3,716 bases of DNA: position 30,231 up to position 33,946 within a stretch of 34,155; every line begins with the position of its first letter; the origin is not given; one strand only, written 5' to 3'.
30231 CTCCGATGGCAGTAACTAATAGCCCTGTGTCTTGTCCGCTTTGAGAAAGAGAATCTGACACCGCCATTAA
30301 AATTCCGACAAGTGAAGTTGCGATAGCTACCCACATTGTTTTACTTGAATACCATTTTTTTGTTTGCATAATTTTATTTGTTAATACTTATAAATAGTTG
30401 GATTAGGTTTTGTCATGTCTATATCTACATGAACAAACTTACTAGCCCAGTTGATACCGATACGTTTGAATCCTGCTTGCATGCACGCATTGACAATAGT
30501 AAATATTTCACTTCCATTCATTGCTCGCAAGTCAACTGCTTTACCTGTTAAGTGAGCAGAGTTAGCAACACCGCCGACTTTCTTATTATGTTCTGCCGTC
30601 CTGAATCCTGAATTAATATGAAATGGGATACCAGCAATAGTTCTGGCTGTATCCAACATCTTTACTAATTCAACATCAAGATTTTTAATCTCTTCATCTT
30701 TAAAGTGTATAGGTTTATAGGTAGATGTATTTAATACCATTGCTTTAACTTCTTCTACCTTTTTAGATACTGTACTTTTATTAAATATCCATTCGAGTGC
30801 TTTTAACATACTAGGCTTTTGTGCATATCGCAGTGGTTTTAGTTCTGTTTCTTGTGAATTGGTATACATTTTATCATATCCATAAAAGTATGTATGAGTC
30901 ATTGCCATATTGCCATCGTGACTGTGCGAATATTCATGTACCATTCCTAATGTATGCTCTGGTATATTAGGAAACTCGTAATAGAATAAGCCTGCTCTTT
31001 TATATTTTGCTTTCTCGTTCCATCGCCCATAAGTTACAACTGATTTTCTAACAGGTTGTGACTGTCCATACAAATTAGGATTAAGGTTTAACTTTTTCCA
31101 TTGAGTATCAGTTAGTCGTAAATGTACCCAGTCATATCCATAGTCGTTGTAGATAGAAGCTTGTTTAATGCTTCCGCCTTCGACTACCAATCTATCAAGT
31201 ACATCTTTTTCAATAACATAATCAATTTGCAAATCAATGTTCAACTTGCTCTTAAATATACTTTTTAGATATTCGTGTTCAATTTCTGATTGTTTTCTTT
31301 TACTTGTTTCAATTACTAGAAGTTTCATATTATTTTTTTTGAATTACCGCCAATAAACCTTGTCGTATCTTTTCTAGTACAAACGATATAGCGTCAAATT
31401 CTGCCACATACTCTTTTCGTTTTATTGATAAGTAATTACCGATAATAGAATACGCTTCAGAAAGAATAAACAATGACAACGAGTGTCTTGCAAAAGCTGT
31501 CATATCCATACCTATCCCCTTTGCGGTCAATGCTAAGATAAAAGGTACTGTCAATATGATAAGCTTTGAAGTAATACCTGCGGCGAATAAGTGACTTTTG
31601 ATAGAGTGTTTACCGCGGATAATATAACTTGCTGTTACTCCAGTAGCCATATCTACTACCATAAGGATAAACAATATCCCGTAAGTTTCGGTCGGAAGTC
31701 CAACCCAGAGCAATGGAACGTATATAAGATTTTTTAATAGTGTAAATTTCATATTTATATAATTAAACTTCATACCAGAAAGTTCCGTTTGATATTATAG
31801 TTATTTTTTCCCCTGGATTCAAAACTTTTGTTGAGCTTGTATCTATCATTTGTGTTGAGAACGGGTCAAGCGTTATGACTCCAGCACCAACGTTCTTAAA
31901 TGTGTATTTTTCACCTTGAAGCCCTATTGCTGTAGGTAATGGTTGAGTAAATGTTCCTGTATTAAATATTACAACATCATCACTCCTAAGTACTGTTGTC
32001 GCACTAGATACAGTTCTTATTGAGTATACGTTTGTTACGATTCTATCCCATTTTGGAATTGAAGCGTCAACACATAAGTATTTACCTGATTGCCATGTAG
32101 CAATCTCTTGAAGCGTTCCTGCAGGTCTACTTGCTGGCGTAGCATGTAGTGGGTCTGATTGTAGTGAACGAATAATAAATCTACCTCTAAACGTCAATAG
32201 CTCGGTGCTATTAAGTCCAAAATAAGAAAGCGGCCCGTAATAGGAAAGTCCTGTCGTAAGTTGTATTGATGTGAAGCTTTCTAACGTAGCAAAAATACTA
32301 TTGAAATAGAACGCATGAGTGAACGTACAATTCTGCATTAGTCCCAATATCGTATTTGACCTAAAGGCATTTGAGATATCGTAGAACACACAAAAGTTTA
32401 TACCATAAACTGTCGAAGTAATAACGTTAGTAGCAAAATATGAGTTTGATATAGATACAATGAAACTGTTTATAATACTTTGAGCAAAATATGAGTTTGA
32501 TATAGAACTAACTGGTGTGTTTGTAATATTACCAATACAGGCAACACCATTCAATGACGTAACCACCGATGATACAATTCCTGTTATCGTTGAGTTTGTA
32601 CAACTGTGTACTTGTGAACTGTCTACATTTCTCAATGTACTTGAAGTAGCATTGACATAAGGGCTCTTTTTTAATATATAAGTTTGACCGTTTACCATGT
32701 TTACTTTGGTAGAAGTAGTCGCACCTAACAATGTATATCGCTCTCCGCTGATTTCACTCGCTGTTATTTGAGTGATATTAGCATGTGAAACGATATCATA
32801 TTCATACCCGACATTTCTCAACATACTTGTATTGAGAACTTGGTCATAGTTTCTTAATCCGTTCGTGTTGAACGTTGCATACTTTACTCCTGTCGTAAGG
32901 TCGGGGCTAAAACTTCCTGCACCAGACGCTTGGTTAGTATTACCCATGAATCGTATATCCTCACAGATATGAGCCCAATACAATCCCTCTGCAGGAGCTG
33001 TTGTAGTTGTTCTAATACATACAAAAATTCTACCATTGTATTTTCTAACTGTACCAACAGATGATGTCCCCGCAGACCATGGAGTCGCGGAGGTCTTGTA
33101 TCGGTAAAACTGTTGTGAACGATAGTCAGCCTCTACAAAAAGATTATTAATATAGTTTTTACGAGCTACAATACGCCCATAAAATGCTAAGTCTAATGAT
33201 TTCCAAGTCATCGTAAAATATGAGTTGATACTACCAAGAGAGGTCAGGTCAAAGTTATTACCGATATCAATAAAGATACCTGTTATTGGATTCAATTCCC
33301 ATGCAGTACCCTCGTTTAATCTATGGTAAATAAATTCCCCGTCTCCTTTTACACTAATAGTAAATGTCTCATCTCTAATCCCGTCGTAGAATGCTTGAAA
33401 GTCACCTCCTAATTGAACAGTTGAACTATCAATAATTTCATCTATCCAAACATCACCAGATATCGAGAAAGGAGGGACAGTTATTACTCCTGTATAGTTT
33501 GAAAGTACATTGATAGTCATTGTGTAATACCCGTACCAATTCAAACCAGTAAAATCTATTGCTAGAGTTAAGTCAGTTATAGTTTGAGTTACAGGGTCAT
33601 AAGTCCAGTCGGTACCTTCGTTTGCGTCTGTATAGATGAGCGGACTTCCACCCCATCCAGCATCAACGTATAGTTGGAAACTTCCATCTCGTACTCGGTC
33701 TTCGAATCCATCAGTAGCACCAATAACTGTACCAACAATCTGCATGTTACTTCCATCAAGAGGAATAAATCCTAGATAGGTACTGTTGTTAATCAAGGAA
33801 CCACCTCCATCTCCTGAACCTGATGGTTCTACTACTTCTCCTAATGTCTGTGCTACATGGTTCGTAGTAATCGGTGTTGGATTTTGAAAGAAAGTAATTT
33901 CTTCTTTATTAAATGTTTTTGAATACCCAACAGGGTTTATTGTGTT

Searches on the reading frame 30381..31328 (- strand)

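Call 64: search_protein_families(library=pfam, proteins=[window:30381-31328:-], max_evalue=0.01)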
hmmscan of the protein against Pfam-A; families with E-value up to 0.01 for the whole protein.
window:30381-31328:- (315 aa): 2 families
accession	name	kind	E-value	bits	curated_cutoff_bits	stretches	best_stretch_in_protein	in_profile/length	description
PF08291.16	Peptidase_M15_3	-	1.8e-18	67.1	23.2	1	218-302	25-108/108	Peptidase M15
PF05951.18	Peptidase_M15_2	-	2.1e-06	28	27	1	209-303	45-147/153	Bacterial protein of unknown function (DUF882)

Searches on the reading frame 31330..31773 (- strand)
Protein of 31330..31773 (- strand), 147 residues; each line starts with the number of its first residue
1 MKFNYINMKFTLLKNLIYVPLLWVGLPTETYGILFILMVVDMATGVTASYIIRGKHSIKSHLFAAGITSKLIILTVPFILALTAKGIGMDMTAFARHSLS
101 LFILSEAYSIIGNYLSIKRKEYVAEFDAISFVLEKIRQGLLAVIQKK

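Call 76: search_protein_families(library=pfam, proteins=[window:31330-31773:-], max_evalue=0.01)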
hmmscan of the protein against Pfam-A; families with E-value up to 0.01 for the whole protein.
window:31330-31773:- (147 aa): 2 families
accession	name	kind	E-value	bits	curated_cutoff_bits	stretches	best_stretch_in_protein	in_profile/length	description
PF05105.17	Phage_holin_4_1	-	3.2e-09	37.3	22.2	1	28-115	11-97/116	Bacteriophage holin family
PF14515.11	HOASN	-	0.0093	16.8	25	0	62-105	25-68/93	Haem-oxygenase-associated N-terminal helices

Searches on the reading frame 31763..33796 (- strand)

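Call 11: search_protein_families(library=phrogs, proteins=[window:31763-33796:-], max_evalue=0.001)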
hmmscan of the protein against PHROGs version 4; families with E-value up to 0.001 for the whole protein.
window:31763-33796:- (677 aa): 1 family
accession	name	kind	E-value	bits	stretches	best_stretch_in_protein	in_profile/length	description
phrog_15797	-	unknown function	1.6e-07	32.6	1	590-675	8-96/102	-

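Call 76: search_protein_families(library=pfam, proteins=[window:31763-33796:-], max_evalue=0.01)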
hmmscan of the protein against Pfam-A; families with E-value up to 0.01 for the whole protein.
window:31763-33796:- (677 aa): 0 families
